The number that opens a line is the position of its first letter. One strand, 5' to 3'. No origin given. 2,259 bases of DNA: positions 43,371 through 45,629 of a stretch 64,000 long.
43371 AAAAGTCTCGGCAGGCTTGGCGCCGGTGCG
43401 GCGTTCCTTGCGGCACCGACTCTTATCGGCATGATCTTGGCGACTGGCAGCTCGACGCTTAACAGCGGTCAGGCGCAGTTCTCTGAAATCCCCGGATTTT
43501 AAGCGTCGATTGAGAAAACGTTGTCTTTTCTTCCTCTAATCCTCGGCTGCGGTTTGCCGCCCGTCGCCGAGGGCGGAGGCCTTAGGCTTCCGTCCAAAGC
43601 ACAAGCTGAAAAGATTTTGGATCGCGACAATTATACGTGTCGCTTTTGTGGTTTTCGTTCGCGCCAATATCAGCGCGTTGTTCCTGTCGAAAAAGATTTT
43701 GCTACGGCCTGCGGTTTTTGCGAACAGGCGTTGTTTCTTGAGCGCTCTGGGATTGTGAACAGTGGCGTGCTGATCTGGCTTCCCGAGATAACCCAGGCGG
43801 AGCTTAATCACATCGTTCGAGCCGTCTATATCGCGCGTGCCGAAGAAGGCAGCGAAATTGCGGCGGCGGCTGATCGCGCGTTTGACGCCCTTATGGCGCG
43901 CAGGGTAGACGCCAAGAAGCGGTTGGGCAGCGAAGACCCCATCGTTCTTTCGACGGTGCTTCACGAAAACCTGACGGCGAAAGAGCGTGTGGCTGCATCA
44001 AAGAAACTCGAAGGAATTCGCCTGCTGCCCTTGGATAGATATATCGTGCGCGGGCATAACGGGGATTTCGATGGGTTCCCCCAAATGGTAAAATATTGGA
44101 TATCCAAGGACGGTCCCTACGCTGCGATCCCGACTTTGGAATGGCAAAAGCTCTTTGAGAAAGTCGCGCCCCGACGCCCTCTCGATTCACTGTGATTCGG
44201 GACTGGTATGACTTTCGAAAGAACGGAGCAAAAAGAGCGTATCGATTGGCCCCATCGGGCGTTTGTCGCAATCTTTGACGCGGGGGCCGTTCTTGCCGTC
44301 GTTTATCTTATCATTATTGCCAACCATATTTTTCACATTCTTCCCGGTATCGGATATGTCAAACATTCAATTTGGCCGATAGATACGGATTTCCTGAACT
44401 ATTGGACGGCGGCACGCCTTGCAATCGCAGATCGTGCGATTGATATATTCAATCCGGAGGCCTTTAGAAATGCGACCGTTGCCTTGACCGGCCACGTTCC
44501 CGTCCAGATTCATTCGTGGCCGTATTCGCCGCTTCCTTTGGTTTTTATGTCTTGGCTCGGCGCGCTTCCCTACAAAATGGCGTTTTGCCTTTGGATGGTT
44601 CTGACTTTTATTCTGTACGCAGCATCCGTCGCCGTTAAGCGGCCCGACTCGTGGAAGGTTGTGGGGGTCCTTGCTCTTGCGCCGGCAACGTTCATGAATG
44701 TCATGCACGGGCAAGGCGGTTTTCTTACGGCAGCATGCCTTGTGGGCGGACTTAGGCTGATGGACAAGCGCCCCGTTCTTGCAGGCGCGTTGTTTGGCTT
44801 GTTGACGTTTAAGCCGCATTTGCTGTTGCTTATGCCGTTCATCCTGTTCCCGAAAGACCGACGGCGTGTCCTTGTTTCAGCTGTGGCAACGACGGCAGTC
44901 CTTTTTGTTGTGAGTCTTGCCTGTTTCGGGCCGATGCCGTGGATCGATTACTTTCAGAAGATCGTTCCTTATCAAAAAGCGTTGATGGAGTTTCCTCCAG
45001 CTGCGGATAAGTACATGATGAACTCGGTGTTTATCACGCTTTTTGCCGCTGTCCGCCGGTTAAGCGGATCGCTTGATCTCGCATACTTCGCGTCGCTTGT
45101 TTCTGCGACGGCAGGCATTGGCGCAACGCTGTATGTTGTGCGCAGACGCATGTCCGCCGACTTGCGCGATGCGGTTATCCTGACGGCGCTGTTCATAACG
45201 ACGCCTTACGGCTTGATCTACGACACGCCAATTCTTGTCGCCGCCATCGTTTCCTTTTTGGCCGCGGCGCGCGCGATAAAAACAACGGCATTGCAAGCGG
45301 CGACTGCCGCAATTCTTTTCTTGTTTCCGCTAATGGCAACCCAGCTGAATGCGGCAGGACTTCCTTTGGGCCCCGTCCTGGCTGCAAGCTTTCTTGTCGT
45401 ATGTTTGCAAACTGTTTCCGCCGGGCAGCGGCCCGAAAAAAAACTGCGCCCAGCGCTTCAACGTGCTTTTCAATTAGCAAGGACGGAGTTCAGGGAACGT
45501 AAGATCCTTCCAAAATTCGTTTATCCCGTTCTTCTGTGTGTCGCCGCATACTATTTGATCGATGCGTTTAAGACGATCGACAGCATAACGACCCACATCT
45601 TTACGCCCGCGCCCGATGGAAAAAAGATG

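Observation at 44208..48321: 858-aa protein is a head-to-tail fusion of two diverged GT-C/DUF2029-like domains, convergent and overlapping with a TPR-bearing PMT-like membrane protein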

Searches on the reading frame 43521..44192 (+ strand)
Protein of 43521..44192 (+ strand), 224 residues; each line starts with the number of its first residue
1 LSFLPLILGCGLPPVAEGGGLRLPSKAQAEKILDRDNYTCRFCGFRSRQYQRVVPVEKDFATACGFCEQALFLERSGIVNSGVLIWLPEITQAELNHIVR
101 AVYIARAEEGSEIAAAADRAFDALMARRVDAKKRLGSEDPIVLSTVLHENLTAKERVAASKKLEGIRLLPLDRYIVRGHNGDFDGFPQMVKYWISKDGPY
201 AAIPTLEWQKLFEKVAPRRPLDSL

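Call 4: search_protein_families(library=pfam, proteins=[window:43521-44192:+], max_evalue=0.1)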
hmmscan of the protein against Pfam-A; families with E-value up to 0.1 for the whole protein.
window:43521-44192:+ (224 aa): 0 families

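Call 5: search_protein_families(library=ncbifam, proteins=[window:43521-44192:+], max_evalue=0.1)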
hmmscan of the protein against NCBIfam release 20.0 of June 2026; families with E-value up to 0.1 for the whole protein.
window:43521-44192:+ (224 aa): 2 families
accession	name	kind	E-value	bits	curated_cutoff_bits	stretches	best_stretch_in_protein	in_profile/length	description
NF038221.1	IcmJ_DotN_IVB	equivalog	5.7e-26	91.3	100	1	27-170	32-185/205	type IVB secretion system protein IcmJDotN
NF007012.0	PRK09476.1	equivalog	0.073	12.2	269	1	46-79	170-204/254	ferredoxin-type protein NapG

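Call 42: list_cluster_members(proteins=[P0002, P0001, window:43521-44192:+, window:12905-14407:+, window:5822-7216:-])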
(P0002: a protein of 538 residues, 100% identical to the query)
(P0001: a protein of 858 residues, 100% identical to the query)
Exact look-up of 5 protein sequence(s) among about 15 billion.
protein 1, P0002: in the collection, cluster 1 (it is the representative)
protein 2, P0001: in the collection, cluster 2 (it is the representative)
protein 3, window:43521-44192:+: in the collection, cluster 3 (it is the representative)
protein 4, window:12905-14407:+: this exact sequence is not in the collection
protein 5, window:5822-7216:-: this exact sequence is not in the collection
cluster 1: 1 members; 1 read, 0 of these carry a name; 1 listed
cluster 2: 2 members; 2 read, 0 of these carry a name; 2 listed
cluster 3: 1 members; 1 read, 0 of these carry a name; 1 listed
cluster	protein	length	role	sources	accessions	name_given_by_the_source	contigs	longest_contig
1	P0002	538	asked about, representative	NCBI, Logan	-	-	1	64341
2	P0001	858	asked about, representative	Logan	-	-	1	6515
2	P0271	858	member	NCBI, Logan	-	-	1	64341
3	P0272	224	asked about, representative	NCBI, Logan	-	-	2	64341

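Call 60: find_related_loci(query=A6, collection=metagenome_contigs, flank=8000)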
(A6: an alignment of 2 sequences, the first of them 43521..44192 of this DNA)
Query A6 (224 aa) in metagenome_contigs; peptide patterns used: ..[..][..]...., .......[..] (x = any residue, [..] = any of these).
241 stretches matched a pattern; 53 encode a relative of the query (tblastn E <= 1e-3); 53 distinct loci.
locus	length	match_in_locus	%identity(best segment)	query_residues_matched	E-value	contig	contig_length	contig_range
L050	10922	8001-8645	66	1-216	4e-97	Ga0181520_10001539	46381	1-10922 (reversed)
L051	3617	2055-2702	66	1-216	2e-94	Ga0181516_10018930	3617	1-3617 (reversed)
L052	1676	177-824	62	1-216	4e-99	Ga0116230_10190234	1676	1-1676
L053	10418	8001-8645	66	1-215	3e-87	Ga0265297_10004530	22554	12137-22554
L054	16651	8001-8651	55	1-213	7e-80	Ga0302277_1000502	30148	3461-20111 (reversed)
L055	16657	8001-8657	56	1-214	3e-80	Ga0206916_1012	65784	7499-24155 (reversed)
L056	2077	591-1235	63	1-215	2e-80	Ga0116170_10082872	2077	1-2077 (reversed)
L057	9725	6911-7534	55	12-217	8e-77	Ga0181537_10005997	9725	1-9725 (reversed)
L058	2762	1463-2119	51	3-216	6e-75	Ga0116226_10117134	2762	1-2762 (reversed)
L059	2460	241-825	56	26-217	2e-75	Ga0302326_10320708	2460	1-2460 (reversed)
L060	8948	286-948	51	3-217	1e-73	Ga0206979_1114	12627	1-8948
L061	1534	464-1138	54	1-212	2e-77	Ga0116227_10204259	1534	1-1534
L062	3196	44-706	53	1-216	7e-73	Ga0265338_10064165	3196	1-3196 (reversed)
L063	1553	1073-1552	64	1-166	4e-74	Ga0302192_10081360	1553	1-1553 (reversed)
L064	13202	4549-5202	54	1-213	1e-69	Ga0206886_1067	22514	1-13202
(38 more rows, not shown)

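Call 64: search_protein_families(library=pfam, proteins=[L050:8775-9995:+, L050:8757-10010:-, L050:9827-10810:+, L054:8783-11770:+, L054:11770-13014:+, L050:3368-4570:+, L050:1689-3266:+, L050:4581-5279:+], max_evalue=0.01)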
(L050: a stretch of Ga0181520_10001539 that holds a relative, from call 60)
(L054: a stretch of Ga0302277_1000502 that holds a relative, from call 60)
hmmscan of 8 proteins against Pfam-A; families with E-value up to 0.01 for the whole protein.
L050:8775-9995:+ (407 aa): 1 family
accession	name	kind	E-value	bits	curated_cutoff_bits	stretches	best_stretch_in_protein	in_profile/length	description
PF00291.31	PALP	-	1.6e-43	149.6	35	1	66-390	5-295/295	Pyridoxal-phosphate dependent enzyme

L050:8757-10010:- (417 aa): 0 families

L050:9827-10810:+ (328 aa): 3 families
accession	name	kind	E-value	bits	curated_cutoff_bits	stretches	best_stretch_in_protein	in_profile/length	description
PF00290.26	Trp_syntA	-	1.4e-92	309.8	27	1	64-308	1-245/259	Tryptophan synthase alpha chain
PF00977.27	His_biosynth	-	0.00015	21.7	23.6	1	249-295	61-108/228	Histidine biosynthesis protein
PF01884.23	PcrB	-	0.00022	21.2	23.9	1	231-301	157-220/226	PcrB family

L054:8783-11770:+ (996 aa): 0 families

L054:11770-13014:+ (415 aa): 1 family
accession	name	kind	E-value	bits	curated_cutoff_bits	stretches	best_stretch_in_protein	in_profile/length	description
PF23127.1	DotM_C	-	7.2e-48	163.5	27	1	223-393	2-171/172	DotM, C-terminal cytoplasmic domain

L050:3368-4570:+ (401 aa): 4 families
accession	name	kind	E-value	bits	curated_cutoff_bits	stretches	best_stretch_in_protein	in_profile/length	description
PF16576.10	HlyD_D23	-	6.7e-16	58.7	30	1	79-300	20-214/214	Barrel-sandwich domain of CusB or HlyD membrane-fusion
PF13437.12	HlyD_3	-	8.9e-11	42.9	22.2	1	189-292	2-101/106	HlyD family secretion protein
PF13533.13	Biotin_lipoyl_2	-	4.6e-06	26.8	29.8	1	79-110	1-32/32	Biotin-lipoyl like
PF00364.28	Biotin_lipoyl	-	0.008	16.4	22.1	0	78-109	42-73/73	Biotin-requiring enzyme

L050:1689-3266:+ (526 aa): 2 families
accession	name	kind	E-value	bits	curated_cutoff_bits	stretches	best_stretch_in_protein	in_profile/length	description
PF01808.24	AICARFT_IMPCHas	-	1.5e-126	422.5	25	1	138-450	1-311/311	AICARFT/IMPCHase bienzyme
PF02142.27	MGS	-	9.9e-22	77.3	24.1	1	19-132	1-93/94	MGS-like domain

L050:4581-5279:+ (233 aa): 1 family
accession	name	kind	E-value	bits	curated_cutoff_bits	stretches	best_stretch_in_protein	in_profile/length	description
PF00565.23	SNase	-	4.6e-10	40.4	21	1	54-134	25-106/107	Staphylococcal nuclease homologue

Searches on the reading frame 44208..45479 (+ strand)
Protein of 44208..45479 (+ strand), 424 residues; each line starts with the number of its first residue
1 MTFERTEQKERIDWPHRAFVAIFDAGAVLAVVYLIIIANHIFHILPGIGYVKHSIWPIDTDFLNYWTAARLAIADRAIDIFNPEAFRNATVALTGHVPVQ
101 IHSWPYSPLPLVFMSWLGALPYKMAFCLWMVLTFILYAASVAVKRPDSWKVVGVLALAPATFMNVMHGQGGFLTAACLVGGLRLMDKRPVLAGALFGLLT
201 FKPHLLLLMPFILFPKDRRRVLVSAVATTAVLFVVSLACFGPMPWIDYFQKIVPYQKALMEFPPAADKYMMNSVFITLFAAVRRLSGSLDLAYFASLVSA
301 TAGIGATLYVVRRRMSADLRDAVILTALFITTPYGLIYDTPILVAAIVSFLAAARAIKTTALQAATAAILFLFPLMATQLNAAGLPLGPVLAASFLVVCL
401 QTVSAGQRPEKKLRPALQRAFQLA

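Call 33: search_solved_structures(query=A2, max_evalue=10, show_alignments=2)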
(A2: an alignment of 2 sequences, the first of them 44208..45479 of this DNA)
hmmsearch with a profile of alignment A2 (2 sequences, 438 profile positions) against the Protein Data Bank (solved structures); distinct sequences matched with E-value up to 10: 0.

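Call 97: search_protein_families(library=pfam, proteins=[window:44208-45479:+], max_evalue=0.01)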
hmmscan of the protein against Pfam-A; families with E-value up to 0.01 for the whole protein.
window:44208-45479:+ (424 aa): 1 family
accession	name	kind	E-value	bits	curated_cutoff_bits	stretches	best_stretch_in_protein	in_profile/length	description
PF09594.16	GT87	-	3.6e-26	92.8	25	1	104-329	1-231/237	Glycosyltransferase family 87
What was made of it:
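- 44208..45479 (+): Unit 1 (residues 1-424). It carries the putative catalytic Asp D61 (44388-44390), with Y65 four residues on, and the putative phosphate-binding Lys K202 (44811-44813). GT87 92.8 bits alone (call 97).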
